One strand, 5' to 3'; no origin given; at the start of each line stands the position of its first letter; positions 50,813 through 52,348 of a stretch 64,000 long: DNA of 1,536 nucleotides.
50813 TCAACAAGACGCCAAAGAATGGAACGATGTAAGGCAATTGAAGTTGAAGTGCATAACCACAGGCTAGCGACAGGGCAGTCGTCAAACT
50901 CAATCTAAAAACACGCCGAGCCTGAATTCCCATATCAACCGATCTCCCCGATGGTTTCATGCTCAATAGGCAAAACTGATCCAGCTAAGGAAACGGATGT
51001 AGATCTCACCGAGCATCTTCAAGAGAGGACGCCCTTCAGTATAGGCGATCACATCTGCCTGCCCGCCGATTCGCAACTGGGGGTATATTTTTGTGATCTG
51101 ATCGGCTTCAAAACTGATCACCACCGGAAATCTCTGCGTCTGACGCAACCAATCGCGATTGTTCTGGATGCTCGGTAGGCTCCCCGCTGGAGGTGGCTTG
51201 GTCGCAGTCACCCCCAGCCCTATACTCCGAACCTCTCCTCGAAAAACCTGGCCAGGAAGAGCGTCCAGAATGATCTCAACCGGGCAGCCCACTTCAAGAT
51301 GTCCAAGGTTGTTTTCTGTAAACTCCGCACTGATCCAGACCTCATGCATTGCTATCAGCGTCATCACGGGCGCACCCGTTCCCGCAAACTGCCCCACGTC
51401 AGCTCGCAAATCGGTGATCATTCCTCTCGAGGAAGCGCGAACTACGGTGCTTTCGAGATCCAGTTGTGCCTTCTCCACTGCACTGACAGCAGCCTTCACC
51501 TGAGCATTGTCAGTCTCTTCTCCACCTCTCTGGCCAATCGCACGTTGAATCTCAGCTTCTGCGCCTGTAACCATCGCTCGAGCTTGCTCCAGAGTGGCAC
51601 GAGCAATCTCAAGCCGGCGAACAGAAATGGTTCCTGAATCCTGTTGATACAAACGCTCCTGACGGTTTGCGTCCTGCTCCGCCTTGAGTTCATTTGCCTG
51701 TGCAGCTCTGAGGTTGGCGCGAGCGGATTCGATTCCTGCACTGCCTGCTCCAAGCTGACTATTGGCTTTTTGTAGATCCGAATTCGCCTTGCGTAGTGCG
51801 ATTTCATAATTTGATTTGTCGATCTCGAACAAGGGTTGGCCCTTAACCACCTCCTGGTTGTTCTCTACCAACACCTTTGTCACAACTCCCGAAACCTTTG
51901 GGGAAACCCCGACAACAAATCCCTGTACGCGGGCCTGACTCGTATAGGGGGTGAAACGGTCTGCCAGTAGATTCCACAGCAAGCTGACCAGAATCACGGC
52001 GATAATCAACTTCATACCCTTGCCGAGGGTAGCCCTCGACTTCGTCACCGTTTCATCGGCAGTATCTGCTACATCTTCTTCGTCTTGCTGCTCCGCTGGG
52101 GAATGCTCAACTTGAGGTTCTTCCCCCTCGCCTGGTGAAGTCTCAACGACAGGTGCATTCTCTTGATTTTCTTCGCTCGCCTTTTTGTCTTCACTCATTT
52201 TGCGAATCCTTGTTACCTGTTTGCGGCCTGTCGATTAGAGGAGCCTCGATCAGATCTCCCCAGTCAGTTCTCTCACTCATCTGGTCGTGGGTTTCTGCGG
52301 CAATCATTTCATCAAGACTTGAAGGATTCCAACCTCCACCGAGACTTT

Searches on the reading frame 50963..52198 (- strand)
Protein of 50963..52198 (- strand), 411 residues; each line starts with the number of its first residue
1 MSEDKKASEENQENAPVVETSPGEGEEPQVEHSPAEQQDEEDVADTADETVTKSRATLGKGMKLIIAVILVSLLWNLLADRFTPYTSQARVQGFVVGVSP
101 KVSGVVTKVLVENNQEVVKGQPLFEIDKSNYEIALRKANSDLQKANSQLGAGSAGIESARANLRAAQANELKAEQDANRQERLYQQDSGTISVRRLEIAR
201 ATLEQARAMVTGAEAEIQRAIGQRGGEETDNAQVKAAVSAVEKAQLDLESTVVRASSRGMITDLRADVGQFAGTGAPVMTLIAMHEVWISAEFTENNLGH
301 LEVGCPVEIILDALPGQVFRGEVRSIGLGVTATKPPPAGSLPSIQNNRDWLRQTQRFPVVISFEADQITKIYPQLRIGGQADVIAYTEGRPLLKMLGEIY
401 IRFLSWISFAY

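Call 65: search_protein_families(library=pfam, proteins=[window:50963-52198:-], max_evalue=0.001)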
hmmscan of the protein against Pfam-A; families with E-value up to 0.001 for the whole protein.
window:50963-52198:- (411 aa): 4 families
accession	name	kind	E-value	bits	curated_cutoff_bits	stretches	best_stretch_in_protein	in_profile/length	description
PF16576.10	HlyD_D23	-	3.2e-20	72.8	30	2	236-326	94-184/214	Barrel-sandwich domain of CusB or HlyD membrane-fusion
PF13437.12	HlyD_3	-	3.4e-14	53.9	22.2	1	252-366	1-96/106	HlyD family secretion protein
PF13533.13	Biotin_lipoyl_2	-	1e-08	35.2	29.8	1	98-127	3-32/32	Biotin-lipoyl like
PF00364.28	Biotin_lipoyl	-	2.2e-05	24.7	22.1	0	98-126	45-73/73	Biotin-requiring enzyme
